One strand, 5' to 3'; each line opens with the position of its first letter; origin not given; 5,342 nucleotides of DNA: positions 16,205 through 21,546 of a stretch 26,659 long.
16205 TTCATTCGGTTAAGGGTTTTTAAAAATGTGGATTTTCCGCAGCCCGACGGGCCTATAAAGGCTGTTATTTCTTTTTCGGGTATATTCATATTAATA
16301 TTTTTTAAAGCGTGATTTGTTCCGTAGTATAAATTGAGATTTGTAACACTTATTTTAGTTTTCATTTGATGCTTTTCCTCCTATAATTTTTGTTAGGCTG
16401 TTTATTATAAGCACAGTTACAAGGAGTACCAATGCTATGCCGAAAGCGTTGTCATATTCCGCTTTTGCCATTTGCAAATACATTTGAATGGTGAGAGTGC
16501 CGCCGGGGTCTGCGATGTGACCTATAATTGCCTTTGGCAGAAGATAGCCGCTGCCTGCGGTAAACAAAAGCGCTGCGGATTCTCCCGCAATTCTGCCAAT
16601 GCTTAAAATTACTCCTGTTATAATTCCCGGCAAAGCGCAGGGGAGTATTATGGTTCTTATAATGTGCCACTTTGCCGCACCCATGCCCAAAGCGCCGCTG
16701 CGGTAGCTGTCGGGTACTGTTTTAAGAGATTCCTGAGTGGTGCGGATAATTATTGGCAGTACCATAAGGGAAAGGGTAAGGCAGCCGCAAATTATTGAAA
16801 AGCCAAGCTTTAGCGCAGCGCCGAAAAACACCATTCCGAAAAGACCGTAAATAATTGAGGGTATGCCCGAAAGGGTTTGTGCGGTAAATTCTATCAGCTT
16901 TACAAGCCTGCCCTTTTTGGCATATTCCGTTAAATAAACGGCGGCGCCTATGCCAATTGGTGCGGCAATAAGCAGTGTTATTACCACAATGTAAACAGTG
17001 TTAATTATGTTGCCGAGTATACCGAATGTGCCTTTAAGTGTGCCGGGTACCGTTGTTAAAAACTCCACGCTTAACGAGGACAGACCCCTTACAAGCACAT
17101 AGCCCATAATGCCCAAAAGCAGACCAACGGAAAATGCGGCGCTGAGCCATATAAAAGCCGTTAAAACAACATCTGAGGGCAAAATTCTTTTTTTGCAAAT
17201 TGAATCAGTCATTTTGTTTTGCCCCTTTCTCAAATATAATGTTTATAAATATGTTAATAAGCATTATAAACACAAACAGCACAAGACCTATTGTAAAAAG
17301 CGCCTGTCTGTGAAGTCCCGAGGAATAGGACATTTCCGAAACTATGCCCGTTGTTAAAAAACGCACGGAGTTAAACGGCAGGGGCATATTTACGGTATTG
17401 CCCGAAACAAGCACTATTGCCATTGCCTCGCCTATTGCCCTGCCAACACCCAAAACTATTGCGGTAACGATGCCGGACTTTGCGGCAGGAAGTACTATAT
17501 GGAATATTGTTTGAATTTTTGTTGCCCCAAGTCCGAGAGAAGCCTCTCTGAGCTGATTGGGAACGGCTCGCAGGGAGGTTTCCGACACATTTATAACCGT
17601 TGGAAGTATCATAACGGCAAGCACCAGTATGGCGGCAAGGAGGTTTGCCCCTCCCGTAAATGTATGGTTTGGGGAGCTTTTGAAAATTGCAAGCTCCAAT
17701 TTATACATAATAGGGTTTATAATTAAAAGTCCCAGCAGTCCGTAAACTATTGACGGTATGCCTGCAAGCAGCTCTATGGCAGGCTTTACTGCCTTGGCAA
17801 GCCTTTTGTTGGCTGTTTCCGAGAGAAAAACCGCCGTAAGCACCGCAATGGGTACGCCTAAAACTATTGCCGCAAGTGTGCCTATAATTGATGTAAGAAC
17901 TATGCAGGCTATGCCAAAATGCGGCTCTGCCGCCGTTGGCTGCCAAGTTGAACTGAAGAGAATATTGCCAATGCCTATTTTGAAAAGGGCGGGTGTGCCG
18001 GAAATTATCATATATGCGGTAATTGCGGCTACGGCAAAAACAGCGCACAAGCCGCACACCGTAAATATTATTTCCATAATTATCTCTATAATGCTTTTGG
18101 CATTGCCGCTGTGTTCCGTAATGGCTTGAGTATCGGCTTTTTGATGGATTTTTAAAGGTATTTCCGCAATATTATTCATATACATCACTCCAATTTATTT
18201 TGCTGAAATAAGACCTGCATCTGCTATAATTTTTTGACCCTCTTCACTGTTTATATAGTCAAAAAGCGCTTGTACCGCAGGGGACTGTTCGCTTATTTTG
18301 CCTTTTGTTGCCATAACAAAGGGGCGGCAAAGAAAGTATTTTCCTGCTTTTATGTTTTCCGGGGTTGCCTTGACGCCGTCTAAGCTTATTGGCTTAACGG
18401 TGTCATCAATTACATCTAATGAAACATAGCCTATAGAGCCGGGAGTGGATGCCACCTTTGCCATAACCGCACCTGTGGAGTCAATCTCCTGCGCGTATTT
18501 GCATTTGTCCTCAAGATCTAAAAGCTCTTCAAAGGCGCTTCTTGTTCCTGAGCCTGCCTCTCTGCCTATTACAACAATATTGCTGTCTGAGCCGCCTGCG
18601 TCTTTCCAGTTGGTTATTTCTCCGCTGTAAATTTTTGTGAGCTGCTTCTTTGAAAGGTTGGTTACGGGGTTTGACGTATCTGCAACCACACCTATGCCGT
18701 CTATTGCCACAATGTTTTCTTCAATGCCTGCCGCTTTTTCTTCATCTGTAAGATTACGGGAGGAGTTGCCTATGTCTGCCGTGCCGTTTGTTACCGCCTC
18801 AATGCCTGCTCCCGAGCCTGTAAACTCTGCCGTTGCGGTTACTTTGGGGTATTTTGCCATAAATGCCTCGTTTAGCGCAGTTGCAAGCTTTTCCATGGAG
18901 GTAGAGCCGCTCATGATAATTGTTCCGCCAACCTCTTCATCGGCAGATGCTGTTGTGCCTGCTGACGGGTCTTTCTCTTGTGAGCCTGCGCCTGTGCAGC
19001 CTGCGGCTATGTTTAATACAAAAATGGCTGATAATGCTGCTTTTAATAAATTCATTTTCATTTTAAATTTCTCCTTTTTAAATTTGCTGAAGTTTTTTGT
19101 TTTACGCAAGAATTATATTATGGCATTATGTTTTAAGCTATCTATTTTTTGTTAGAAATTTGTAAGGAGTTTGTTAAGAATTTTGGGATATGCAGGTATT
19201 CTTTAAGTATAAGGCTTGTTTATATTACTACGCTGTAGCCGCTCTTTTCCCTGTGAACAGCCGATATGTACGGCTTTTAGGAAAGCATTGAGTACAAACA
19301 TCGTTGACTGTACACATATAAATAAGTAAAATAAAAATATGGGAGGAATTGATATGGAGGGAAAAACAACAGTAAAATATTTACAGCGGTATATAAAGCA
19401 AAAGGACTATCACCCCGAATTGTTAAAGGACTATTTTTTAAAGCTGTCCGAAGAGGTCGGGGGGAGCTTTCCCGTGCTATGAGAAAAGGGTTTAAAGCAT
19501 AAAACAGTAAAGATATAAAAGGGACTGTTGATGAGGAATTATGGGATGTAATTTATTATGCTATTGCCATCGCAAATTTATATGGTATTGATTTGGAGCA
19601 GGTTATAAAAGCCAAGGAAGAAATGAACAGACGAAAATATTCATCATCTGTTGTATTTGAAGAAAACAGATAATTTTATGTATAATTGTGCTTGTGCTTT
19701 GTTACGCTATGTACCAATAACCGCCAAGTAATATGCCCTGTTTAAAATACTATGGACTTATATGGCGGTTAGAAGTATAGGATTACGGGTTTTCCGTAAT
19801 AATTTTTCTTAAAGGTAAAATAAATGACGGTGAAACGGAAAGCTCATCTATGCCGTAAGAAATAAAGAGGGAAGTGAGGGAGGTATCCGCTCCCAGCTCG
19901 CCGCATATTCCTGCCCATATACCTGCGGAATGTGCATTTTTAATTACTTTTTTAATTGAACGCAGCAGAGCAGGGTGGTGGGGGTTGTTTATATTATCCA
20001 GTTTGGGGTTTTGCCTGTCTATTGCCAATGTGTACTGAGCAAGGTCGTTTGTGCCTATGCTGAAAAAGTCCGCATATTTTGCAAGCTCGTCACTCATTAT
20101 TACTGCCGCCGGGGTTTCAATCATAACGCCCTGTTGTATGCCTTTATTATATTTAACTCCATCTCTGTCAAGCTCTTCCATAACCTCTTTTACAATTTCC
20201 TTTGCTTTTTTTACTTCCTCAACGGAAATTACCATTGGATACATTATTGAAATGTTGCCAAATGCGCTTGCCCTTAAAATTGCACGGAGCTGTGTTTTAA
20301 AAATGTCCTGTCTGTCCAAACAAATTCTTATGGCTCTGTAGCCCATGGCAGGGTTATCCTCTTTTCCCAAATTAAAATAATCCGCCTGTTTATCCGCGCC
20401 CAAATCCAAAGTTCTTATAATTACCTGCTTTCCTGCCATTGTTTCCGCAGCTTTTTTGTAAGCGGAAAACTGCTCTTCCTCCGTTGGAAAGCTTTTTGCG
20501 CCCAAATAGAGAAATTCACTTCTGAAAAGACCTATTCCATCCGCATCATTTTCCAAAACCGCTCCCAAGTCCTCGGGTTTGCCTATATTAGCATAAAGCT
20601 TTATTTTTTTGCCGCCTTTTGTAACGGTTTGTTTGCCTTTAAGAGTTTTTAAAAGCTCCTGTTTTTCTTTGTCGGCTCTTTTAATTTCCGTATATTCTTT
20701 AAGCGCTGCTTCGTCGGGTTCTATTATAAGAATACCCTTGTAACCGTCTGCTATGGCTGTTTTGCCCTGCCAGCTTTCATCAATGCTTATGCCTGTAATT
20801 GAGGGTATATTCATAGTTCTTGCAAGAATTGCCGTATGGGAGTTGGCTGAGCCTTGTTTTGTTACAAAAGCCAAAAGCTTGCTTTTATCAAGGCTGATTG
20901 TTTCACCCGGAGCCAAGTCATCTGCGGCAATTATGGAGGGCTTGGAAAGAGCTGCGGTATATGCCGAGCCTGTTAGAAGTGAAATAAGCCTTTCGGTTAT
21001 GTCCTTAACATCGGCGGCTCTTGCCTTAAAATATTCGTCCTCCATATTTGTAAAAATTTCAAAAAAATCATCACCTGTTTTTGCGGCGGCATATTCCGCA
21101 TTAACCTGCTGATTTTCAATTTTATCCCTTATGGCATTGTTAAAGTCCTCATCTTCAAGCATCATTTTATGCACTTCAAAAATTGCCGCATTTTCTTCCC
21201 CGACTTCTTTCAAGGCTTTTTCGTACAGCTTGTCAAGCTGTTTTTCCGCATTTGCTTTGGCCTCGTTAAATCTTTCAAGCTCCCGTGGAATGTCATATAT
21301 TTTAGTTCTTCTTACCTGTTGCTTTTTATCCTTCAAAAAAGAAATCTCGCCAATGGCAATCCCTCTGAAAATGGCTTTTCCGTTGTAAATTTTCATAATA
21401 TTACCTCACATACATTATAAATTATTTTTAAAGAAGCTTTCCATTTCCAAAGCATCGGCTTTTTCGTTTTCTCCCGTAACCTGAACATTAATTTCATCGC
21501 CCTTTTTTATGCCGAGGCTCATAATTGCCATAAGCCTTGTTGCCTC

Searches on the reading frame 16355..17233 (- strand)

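Call 70: search_protein_families(library=pfam, proteins=[window:16355-17233:-], max_evalue=0.00001)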
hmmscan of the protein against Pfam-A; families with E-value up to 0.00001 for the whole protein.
window:16355-17233:- (292 aa): 1 family
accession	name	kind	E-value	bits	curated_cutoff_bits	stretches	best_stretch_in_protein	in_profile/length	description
PF00528.27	BPD_transp_1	-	3.3e-20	73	26.4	1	92-283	3-173/184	Binding-protein-dependent transport system inner membrane component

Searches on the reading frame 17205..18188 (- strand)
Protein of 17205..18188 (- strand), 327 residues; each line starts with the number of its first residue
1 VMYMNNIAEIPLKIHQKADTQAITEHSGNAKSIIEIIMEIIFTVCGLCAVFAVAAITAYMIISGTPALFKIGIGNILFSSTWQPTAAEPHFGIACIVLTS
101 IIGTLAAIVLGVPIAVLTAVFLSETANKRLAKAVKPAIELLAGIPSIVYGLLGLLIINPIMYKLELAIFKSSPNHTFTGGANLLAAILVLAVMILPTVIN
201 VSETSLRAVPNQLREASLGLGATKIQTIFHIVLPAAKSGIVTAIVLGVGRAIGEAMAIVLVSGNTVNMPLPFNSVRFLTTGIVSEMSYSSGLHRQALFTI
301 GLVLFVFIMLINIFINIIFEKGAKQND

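Call 71: search_protein_families(library=pfam, proteins=[window:17205-18188:-], max_evalue=0.00001)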
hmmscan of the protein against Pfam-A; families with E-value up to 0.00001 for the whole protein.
window:17205-18188:- (327 aa): 1 family
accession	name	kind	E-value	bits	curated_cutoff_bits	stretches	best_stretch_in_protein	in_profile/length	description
PF00528.27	BPD_transp_1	-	4.1e-17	62.9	26.4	1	111-318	1-174/184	Binding-protein-dependent transport system inner membrane component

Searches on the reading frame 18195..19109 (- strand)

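Call 71: search_protein_families(library=pfam, proteins=[window:18195-19109:-], max_evalue=0.00001)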
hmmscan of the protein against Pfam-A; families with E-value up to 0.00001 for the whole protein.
window:18195-19109:- (304 aa): 3 families
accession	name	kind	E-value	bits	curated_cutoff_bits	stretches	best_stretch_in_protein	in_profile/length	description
PF12849.12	PBP_like_2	-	1.7e-45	156.3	27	1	54-290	2-267/267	PBP superfamily domain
PF12727.12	PBP_like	-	3.4e-16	59.4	27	1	81-228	2-149/193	PBP superfamily domain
PF13531.11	SBP_bac_11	-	1.4e-08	35.3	25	1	68-300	5-226/227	Bacterial extracellular solute-binding protein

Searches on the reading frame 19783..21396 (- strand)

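Call 71: search_protein_families(library=pfam, proteins=[window:19783-21396:-], max_evalue=0.00001)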
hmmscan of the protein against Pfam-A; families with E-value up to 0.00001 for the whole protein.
window:19783-21396:- (537 aa): 3 families
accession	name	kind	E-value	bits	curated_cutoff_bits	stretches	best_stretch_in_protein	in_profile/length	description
PF02896.24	PEP-utilizers_C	-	1.3e-111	372.9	22.8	1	249-534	4-289/293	PEP-utilising enzyme, PEP-binding domain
PF05524.18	PEP-utilisers_N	-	4.8e-33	114.3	24.4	1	5-126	1-121/121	PEP-utilising enzyme, N-terminal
PF00391.29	PEP-utilizers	-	7.8e-16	57.9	23.1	1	151-221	2-72/72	PEP-utilising enzyme, mobile domain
